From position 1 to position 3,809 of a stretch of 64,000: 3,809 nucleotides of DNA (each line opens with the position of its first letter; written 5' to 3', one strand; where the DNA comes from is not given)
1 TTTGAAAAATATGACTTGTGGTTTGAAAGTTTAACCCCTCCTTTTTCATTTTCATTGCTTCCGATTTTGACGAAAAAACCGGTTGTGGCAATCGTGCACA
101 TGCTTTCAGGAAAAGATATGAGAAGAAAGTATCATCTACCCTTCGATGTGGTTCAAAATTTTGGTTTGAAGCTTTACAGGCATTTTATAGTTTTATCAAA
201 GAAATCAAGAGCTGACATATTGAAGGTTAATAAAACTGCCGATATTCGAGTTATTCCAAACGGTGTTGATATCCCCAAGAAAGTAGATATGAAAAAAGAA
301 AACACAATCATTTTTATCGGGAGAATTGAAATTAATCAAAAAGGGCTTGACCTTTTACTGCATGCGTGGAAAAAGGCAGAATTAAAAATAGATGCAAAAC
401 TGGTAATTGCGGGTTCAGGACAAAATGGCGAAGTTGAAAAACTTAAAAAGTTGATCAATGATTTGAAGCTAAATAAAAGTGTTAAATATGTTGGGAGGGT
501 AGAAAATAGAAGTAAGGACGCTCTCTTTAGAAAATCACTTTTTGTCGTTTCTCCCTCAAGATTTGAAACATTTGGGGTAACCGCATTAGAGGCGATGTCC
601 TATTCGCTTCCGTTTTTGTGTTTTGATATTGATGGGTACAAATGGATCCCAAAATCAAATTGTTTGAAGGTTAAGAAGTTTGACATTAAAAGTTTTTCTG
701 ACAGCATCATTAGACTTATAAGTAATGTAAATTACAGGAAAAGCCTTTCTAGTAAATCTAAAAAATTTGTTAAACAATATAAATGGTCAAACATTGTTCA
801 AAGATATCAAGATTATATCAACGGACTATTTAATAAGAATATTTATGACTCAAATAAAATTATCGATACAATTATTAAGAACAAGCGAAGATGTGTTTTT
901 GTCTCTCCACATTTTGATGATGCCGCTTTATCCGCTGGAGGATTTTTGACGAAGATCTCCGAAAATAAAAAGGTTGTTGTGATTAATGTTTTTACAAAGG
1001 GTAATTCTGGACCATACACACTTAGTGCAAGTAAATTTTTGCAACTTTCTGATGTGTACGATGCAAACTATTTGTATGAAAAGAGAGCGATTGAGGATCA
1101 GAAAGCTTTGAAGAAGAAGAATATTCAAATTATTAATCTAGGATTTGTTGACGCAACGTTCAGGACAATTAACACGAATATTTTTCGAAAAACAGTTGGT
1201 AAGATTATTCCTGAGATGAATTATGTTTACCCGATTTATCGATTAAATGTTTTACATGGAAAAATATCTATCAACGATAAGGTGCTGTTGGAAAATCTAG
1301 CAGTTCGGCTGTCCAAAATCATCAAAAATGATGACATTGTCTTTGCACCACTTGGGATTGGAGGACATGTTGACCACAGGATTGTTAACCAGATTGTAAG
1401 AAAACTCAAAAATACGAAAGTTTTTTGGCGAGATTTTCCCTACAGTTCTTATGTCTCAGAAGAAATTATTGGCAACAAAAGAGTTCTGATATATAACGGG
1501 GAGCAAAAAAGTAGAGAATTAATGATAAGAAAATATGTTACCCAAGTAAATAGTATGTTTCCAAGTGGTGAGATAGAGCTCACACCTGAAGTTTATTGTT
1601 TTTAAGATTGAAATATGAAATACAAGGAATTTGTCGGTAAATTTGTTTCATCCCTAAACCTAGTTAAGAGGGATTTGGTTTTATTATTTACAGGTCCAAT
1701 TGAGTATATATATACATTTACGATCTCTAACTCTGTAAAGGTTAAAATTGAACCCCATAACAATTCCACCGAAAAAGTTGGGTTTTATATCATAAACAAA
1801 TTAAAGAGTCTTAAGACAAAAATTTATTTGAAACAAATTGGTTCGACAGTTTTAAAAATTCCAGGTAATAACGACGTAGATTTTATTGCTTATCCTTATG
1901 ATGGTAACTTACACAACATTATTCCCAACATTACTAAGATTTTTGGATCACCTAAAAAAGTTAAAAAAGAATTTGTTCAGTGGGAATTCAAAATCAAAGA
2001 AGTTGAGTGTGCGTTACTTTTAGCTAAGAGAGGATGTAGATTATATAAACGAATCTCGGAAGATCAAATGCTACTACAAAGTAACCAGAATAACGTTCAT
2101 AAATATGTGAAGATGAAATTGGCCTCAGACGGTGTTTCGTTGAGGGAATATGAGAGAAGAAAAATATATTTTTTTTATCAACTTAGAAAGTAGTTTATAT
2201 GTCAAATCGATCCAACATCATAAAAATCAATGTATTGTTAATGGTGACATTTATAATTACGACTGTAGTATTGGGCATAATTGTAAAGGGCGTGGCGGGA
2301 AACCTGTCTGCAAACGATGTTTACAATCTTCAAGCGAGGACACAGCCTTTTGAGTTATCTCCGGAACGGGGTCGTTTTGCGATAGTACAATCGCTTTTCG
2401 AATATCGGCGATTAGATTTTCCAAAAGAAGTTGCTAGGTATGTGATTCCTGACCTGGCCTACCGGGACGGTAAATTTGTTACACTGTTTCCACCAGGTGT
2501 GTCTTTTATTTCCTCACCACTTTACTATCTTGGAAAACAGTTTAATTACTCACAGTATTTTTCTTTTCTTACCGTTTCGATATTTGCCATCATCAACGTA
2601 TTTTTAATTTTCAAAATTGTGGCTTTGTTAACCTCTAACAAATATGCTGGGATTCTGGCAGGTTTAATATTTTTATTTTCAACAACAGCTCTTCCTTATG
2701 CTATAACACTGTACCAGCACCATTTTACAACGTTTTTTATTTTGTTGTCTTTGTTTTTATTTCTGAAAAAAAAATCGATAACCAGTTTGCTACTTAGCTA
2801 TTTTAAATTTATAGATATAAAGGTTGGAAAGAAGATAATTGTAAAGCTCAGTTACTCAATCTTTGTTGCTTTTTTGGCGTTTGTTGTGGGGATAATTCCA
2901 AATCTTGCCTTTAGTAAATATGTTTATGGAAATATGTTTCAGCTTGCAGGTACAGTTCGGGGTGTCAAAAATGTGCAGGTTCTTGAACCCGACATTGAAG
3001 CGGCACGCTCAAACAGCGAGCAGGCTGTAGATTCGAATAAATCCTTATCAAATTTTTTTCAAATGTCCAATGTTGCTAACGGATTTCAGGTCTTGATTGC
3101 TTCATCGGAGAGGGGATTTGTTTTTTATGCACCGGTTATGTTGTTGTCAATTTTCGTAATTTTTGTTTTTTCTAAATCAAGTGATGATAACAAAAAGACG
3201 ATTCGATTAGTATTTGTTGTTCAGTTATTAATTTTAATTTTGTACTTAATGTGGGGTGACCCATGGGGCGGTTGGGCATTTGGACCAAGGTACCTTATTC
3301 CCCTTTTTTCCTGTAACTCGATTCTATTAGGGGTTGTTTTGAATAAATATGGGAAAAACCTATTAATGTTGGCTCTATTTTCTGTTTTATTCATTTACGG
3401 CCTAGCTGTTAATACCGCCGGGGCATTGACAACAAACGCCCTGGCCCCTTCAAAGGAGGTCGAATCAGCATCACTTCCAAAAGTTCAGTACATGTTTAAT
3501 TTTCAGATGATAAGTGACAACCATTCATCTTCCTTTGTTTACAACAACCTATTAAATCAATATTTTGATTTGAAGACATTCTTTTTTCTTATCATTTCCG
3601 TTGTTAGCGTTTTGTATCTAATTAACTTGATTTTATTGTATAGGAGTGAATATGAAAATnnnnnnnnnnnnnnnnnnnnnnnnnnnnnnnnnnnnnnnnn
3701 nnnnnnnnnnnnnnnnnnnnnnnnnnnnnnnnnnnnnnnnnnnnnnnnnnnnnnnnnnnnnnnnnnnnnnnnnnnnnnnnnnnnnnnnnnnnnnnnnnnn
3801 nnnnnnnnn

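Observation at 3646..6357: Single polypeptide fusing an ArnT/PMT-like GT-C glycosyltransferase with a GH5 glycoside hydrolase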

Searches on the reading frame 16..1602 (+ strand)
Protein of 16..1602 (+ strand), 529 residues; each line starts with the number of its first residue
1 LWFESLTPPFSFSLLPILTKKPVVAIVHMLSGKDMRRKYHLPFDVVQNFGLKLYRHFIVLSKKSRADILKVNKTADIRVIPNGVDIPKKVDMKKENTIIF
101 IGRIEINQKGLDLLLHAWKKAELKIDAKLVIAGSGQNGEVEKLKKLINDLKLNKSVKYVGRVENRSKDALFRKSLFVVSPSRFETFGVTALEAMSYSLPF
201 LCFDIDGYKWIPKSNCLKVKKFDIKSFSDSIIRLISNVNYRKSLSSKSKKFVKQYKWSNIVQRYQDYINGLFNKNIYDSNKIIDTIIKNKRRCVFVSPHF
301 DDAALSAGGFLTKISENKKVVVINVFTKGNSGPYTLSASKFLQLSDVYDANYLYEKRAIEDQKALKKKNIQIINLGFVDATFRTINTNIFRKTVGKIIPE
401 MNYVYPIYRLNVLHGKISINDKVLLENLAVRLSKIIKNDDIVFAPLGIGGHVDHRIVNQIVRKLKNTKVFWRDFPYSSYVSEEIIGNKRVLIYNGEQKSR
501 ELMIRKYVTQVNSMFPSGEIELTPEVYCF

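Call 8: search_protein_families(library=pfam, proteins=[window:16-1602:+], max_evalue=0.01)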
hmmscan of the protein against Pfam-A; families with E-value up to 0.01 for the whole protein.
window:16-1602:+ (529 aa): 5 families
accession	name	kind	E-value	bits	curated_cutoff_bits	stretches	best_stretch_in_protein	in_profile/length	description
PF00534.26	Glycos_transf_1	-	1.4e-30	106.5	26.4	1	91-250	11-171/172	Glycosyl transferases group 1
PF13692.12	Glyco_trans_1_4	-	2e-26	93.4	27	1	96-237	2-142/142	Glycosyl transferases group 1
PF02585.22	PIG-L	-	2.8e-15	57.4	28.2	1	294-463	1-127/129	GlcNAc-PI de-N-acetylase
PF20706.3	GT4-conflict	-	2.8e-10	40.2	26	1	80-202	180-310/385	Family 4 Glycosyltransferase in conflict systems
PF13439.12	Glyco_transf_4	-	3.1e-07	31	28.5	1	9-86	83-168/170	Glycosyltransferase Family 4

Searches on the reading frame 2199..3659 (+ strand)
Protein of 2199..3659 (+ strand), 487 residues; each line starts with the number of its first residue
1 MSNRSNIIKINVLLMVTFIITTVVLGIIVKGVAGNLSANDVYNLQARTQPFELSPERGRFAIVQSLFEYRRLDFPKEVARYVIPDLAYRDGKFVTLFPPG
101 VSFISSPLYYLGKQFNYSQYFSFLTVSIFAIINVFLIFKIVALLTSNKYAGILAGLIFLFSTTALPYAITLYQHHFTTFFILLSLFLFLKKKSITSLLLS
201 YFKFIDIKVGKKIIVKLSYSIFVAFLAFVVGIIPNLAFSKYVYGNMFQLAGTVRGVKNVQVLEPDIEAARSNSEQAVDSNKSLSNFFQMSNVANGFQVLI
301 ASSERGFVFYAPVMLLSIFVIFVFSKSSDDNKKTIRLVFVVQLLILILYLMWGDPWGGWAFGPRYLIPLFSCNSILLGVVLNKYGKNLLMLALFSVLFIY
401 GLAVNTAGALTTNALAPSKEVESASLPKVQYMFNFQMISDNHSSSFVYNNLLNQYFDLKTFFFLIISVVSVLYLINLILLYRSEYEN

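Call 8: search_protein_families(library=pfam, proteins=[window:2199-3659:+], max_evalue=0.01)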
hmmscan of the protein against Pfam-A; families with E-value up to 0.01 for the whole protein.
window:2199-3659:+ (487 aa): 0 families

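Call 49: find_homologous_proteins(query=window:2199-3659:+)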
Query window:2199-3659:+ (487 aa): 902 proteins with E <= 0.001 among 8000 candidates; the best 120 are listed.
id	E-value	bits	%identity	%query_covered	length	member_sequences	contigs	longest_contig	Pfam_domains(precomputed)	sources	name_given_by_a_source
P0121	0.0e+0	1031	100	100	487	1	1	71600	-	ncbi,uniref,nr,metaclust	ncbi:MAG: hypothetical protein UT39_C0006G0005 [Candidatus Woesebacteria bacterium GW2011_GWA1_39_21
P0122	1.3e-297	1005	95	100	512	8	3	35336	-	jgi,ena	-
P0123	1.2e-118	415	43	98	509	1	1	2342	-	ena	-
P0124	5.7e-112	393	42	97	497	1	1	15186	-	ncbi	-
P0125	3.1e-111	391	42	97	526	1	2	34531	-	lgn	-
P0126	1.8e-110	388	42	95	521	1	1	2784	-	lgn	-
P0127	8.1e-109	383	41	94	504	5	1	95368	-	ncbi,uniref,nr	ncbi:MAG: hypothetical protein UT06_C0001G0057 [Candidatus Woesebacteria bacterium GW2011_GWA1_38_8]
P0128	1.5e-103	365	40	94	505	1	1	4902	-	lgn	-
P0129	6.8e-102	360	40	99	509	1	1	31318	-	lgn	-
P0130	7.3e-102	360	39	94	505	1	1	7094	-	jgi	-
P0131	1.2e-101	359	38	97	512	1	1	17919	-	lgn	-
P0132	2.3e-100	355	39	96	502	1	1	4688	-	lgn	-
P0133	2.0e-99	352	42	90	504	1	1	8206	-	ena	-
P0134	2.4e-99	352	39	94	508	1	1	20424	-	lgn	-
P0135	1.3e-98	349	39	95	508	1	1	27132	-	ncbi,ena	-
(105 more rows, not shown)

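Call 53: search_solved_structures(query=A4, max_evalue=10)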
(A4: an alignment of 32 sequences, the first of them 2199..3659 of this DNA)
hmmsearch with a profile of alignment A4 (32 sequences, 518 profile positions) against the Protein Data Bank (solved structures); distinct sequences matched with E-value up to 10: 4.
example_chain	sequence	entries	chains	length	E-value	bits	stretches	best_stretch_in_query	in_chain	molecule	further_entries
2v6q_A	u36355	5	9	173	1.6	10.3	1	19-81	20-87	BHRF1 PROTEIN | EARLY ANTIGEN PROTEIN R | APOPTOSIS REGULATOR BHRF1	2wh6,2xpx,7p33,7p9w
4oyd_A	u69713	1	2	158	2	9.9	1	20-81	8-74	Apoptosis regulator BHRF1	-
8sm5_A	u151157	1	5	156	2.1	9.9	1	20-81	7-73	Apoptosis regulator BHRF1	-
1q59_A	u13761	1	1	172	2.4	9.7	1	20-81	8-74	Early antigen protein R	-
